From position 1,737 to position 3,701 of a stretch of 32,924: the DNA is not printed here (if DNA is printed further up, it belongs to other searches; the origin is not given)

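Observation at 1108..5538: FeeM-like acyltransferase operon with two carboxylate-activating enzymes and an amidohydrolase, next to PEP-CTERM/EPS genes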

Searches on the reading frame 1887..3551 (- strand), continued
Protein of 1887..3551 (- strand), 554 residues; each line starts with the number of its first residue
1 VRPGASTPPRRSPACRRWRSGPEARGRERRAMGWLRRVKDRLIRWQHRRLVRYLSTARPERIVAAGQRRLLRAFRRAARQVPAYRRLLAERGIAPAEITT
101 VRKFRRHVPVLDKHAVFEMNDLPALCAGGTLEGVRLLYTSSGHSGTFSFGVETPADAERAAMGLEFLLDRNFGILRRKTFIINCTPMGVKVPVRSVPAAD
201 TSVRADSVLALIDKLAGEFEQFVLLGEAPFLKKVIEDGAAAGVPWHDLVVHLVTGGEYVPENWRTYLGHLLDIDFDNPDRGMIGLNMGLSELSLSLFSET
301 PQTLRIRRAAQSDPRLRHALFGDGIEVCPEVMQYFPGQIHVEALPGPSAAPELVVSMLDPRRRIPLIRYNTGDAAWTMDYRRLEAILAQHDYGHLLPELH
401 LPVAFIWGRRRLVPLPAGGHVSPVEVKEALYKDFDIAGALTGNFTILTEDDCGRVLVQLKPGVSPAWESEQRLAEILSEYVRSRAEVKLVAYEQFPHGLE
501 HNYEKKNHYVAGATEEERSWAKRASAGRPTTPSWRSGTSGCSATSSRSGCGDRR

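Call 37: fold_search(model_id=the predicted structure, library=pdb)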
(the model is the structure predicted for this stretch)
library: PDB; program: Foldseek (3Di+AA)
matches with E <= 10: 1152; with E <= 0.001: 121
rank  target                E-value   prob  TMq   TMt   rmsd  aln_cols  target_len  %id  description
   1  4rvn_B                1.7e-19  1.00  0.62  0.76   4.0       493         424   18  Crystal structure of a Putative Acyl-CoA ligase (BT_0428) from Bacteroides thetaiotaomicron VPI-5482 at 2.20 A resolut (released 2015-01-21)
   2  2y27_A                1.8e-19  1.00  0.64  0.78   4.0       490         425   16  crystal structure of PaaK1 in complex with ATP from Burkholderia cenocepacia (released 2011-05-04)
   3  4r1l_A                5.0e-19  1.00  0.50  0.60  11.4       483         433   18  Crystal structure of a Putative Acyl-CoA ligase (BT_0428) from Bacteroides thetaiotaomicron VPI-5482 at 2.42 A resolut (released 2014-08-27)
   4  2y27_B                6.9e-19  1.00  0.65  0.78   4.2       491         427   16  crystal structure of PaaK1 in complex with ATP from Burkholderia cenocepacia (released 2011-05-04)
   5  4r1l_C                6.9e-19  1.00  0.50  0.60  11.8       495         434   18  Crystal structure of a Putative Acyl-CoA ligase (BT_0428) from Bacteroides thetaiotaomicron VPI-5482 at 2.42 A resolut (released 2014-08-27)
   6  4r1l_B                9.1e-19  1.00  0.63  0.76   4.1       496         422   17  Crystal structure of a Putative Acyl-CoA ligase (BT_0428) from Bacteroides thetaiotaomicron VPI-5482 at 2.42 A resolut (released 2014-08-27)
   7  4r1m_B                9.1e-19  1.00  0.62  0.75   4.0       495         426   17  Crystal structure of a Putative Acyl-CoA ligase (BT_0428) from Bacteroides thetaiotaomicron VPI-5482 at 2.48 A resolut (released 2014-08-27)
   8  4rvo_B                9.6e-19  1.00  0.62  0.75   4.1       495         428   17  Crystal structure of a Putative Acyl-CoA ligase (BT_0428) from Bacteroides thetaiotaomicron VPI-5482 at 2.41 A resolut (released 2014-12-31)
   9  4r1m_D                1.1e-18  1.00  0.62  0.74   4.2       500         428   17  Crystal structure of a Putative Acyl-CoA ligase (BT_0428) from Bacteroides thetaiotaomicron VPI-5482 at 2.48 A resolut (released 2014-08-27)
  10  4r1m_C                1.2e-18  1.00  0.51  0.61  11.6       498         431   17  Crystal structure of a Putative Acyl-CoA ligase (BT_0428) from Bacteroides thetaiotaomicron VPI-5482 at 2.48 A resolut (released 2014-08-27)
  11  4r1m_A                1.4e-18  1.00  0.50  0.60  11.9       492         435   17  Crystal structure of a Putative Acyl-CoA ligase (BT_0428) from Bacteroides thetaiotaomicron VPI-5482 at 2.48 A resolut (released 2014-08-27)
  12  4rvn_D                1.5e-18  1.00  0.62  0.74   4.2       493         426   17  Crystal structure of a Putative Acyl-CoA ligase (BT_0428) from Bacteroides thetaiotaomicron VPI-5482 at 2.20 A resolut (released 2015-01-21)
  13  4rvo_D                1.8e-18  1.00  0.62  0.75   4.4       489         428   17  Crystal structure of a Putative Acyl-CoA ligase (BT_0428) from Bacteroides thetaiotaomicron VPI-5482 at 2.41 A resolut (released 2014-12-31)
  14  2y4n_B                8.6e-18  1.00  0.63  0.77   4.0       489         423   16  PaaK1 in complex with phenylacetyl adenylate (released 2011-03-01)
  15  4r1l_D                9.6e-18  1.00  0.62  0.75   4.2       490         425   17  Crystal structure of a Putative Acyl-CoA ligase (BT_0428) from Bacteroides thetaiotaomicron VPI-5482 at 2.42 A resolut (released 2014-08-27)
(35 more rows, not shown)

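Call 50: search_protein_families(library=pfam, proteins=[L013:5294-6400:-, L013:3573-5273:-, L013:11541-12617:-, L013:12889-14712:-], max_evalue=0.001)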
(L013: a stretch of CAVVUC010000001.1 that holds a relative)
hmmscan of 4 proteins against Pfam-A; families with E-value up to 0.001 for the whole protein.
L013:5294-6400:- (368 aa): 0 families

L013:3573-5273:- (566 aa): 2 families
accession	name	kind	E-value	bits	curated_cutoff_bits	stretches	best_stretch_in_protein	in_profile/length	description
PF00211.25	Guanylate_cyc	-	1.3e-20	74.2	21.9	1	300-478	6-172/183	Adenylate and Guanylate cyclase catalytic domain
PF16927.11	HisKA_7TM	-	0.00063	20.1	28.6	0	32-258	3-215/224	N-terminal 7TM region of histidine kinase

L013:11541-12617:- (358 aa): 0 families

L013:12889-14712:- (607 aa): 4 families
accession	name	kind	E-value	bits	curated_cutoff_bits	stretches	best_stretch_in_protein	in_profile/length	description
PF14559.12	TPR_19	-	3.1e-12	47.1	25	0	488-548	2-62/68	Tetratricopeptide repeat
PF23914.1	TPR_CcmH_CycH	-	5.1e-08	33.4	42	1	157-241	58-142/158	Cytochrome c-type biogenesis protein H TPR domain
PF12895.13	ANAPC3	-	2.1e-07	31.6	27.2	0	99-174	7-81/82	Anaphase-promoting complex, cyclosome, subunit 3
PF07719.23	TPR_2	-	0.00065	20.1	27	0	151-182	3-34/34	Tetratricopeptide repeat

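Call 54: search_protein_families(library=ncbifam, proteins=[L013:11541-12617:-, L004:11661-12509:-], max_evalue=0.01)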
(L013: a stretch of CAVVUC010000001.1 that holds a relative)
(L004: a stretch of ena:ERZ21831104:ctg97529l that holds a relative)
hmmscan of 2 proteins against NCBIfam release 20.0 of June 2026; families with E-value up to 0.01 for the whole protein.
L013:11541-12617:- (358 aa): 0 families

L004:11661-12509:- (282 aa): 7 families
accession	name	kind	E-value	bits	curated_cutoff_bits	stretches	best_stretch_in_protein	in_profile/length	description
NF033554.9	floc_PepA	equivalog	4.7e-11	43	80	1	86-281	81-261/261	flocculation-associated PEP-CTERM protein PepA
NF041538.1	PEP_EDSA_1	subfamily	1e-09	38.5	100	1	201-280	228-307/307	EDSAP-1 family PEP-CTERM protein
NF038125.1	PEP_CTERM_THxN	subfamily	4.4e-05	23.2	85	1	256-280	222-246/246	THxN family PEP-CTERM protein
TIGR02595.1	PEP_CTERM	domain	8.8e-05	23.1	16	1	257-280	1-23/24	PEP-CTERM sorting domain-containing protein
NF038129.1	PEP_NF038129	equivalog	0.00023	21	65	1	252-280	167-194/194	NF038129 family PEP-CTERM protein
NF041927.1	Xrt_dep_XDP1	equivalog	0.004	17.2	125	0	255-280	217-242/242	exosortase-dependent surface protein XDP1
NF038118.1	PEP_CTERM_CCXG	equivalog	0.0059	16.3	90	0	250-280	169-199/199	CCXG family PEP-CTERM protein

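Call 76: search_protein_families(library=pfam, proteins=[L034:5655-8474:+, L062:3711-4991:+, L081:11485-12525:-, L084:2988-4556:-, L016:14372-16426:-, L051:3002-4159:-, L085:15193-16233:+, L030:4183-4884:-, L030:1533-4268:-], max_evalue=0.001)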
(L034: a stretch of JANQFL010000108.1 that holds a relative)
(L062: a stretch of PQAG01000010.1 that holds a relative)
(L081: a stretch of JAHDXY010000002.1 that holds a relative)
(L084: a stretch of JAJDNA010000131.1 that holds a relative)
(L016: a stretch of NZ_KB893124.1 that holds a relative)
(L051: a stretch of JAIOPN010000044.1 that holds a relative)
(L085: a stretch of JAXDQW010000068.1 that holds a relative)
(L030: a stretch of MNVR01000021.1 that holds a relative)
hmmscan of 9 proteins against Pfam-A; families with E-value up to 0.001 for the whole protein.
L034:5655-8474:+ (939 aa): 37 families (the best 25 are shown)
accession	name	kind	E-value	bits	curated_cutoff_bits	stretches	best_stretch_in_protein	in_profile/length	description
PF14559.12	TPR_19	-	2.7e-78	258.7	25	13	493-554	1-62/68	Tetratricopeptide repeat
PF13432.12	TPR_16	-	9.3e-63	208.6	32.7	6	488-551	2-65/65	Tetratricopeptide repeat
PF13428.12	TPR_14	-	2e-55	179.9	23.5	1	524-559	8-43/44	Tetratricopeptide repeat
PF07719.23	TPR_2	-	7.4e-52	169.7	27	0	483-515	1-33/34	Tetratricopeptide repeat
PF13431.12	TPR_17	-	3.1e-36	121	24.4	0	811-842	2-33/34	Tetratricopeptide repeat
PF23914.1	TPR_CcmH_CycH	-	1.4e-31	109.9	42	1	480-580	47-150/158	Cytochrome c-type biogenesis protein H TPR domain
PF13181.12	TPR_8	-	3.9e-31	105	25.7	0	381-414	1-34/34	Tetratricopeptide repeat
PF13414.12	TPR_11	-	4.1e-30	103.6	26.8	1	626-667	1-42/42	TPR repeat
PF00515.34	TPR_1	-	9.2e-30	101.7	27.8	0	144-175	2-33/34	Tetratricopeptide repeat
PF13424.12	TPR_12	-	2.3e-29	101.8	30.1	0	490-542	10-70/77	Tetratricopeptide repeat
PF24575.1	TPR_Slam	-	2.2e-27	95.9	35.2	1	365-424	29-90/104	Surface lipoprotein assembly modifier, N-terminal TPR repeats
PF13174.12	TPR_6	-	4e-26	90.3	26.3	0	524-549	7-32/33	Tetratricopeptide repeat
PF12895.13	ANAPC3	-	3.1e-25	88.7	27.2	1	259-332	3-75/82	Anaphase-promoting complex, cyclosome, subunit 3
PF25064.1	ARM_TT21_5th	-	4e-22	79.2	27.8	0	526-583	10-67/117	TT21 fifth ARM repeats domain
PF13371.12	TPR_9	-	1.6e-20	73.3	35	1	390-452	4-66/73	Tetratricopeptide repeat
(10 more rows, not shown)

L062:3711-4991:+ (426 aa): 3 families
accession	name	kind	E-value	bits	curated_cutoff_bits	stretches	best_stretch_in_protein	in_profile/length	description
PF03721.20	UDPG_MGDP_dh_N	-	8.5e-28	97.6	27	1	4-177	3-182/187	UDP-glucose/GDP-mannose dehydrogenase family, NAD binding domain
PF00984.24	UDPG_MGDP_dh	-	1.4e-24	86.5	25.4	1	198-286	2-93/94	UDP-glucose/GDP-mannose dehydrogenase family, central domain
PF03720.21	UDPG_MGDP_dh_C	-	2.4e-21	76.5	30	1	314-412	2-102/103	UDP-glucose/GDP-mannose dehydrogenase family, UDP binding domain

L081:11485-12525:- (346 aa): 7 families
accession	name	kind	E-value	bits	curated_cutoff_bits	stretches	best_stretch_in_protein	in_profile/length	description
PF01370.27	Epimerase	-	7.3e-62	209.3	20.9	1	20-267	1-240/240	NAD dependent epimerase/dehydratase family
PF16363.11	GDP_Man_Dehyd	-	2e-56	192.3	27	1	21-334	1-330/332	GDP-mannose 4,6 dehydratase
PF01073.25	3Beta_HSD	-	1.7e-21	76.9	22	1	21-251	1-229/280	3-beta hydroxysteroid dehydrogenase/isomerase family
PF02719.21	Polysacc_synt_2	-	3.6e-18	66.2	20.2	1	21-305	2-266/293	Polysaccharide biosynthesis protein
PF07993.18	NAD_binding_4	-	2.4e-10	40.5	20.1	1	22-183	1-193/258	Male sterility protein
PF13460.12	NAD_binding_10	-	2.3e-09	37.8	27.2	1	24-171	1-124/184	NAD(P)H-binding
PF04321.23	RmlD_sub_bind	-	3.5e-08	33.3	27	1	20-289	3-235/287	RmlD substrate binding domain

L084:2988-4556:- (522 aa): 7 families
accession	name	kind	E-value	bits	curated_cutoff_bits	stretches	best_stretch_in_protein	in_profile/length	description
PF13365.12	Trypsin_2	-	3.5e-36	125.5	27.6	1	139-273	1-144/144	Trypsin-like peptidase domain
PF13180.12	PDZ_2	-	3.3e-21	75.8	27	2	313-402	2-79/80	PDZ domain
PF17820.7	PDZ_6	-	8.7e-20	70.7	27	2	453-506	1-54/54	PDZ domain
PF00089.32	Trypsin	-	1.6e-16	61.2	20.6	1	140-298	28-218/220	Trypsin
PF00595.29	PDZ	-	1.5e-11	44.9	23.2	1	310-379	8-68/81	PDZ domain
PF19805.5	DUF6288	-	9.5e-07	28.7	26.3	1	337-404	3-77/402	Family of unknown function (DUF6288)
PF14685.13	PDZ_Tricorn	-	1.3e-05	25.5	25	0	352-401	39-88/88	Tricorn protease PDZ domain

L016:14372-16426:- (684 aa): 2 families
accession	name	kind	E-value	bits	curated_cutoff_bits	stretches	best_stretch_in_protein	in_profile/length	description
PF01734.28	Patatin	-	6.2e-33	115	27.7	1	418-581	1-190/191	Patatin-like phospholipase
PF00027.35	cNMP_binding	-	3.8e-23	81.7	27.5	1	64-150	2-89/89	Cyclic nucleotide-binding domain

L051:3002-4159:- (385 aa): 5 families
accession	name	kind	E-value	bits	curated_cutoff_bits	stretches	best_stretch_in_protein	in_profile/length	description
PF00437.27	T2SSE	-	2.9e-47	161.5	24.9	1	37-309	12-284/370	Type II/IV secretion system protein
PF13555.12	AAA_29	-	0.00015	21.8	27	1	156-180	21-45/61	P-loop containing region of AAA domain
PF01580.24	FtsK_SpoIIIE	-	0.00025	21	24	1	160-189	42-71/221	FtsK/SpoIIIE family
PF13476.12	AAA_23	-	0.00056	21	27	0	156-185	18-47/201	AAA domain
PF13401.12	AAA_22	-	0.00058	20.6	27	0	157-190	5-37/130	AAA domain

L085:15193-16233:+ (346 aa): 0 families

L030:4183-4884:- (233 aa): 2 families
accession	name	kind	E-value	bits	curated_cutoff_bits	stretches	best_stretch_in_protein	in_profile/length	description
PF13444.12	Acetyltransf_5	-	1e-13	52.3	22.4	1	22-116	1-96/102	Acetyltransferase (GNAT) domain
PF00765.23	Autoind_synth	-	0.00084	19.4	24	0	12-71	6-64/183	Autoinducer synthase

L030:1533-4268:- (911 aa): 5 families
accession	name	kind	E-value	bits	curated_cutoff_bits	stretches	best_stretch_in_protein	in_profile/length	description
PF00501.34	AMP-binding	-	1.5e-72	245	29.9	1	36-426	1-384/384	AMP-binding enzyme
PF01553.26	Acyltransferase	-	8.4e-25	87.5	23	1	728-855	2-131/132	Acyltransferase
PF00550.31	PP-binding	-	2.4e-06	28.2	20.8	1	601-659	7-64/67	Phosphopantetheine attachment site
PF13193.12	AMP-binding_C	-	1.8e-05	26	24.5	1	478-562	2-76/76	AMP-binding enzyme C-terminal domain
PF23562.2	AMP-binding_C_3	-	0.00017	22.4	20.8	1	464-573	3-113/124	AMP-binding enzyme C-terminal domain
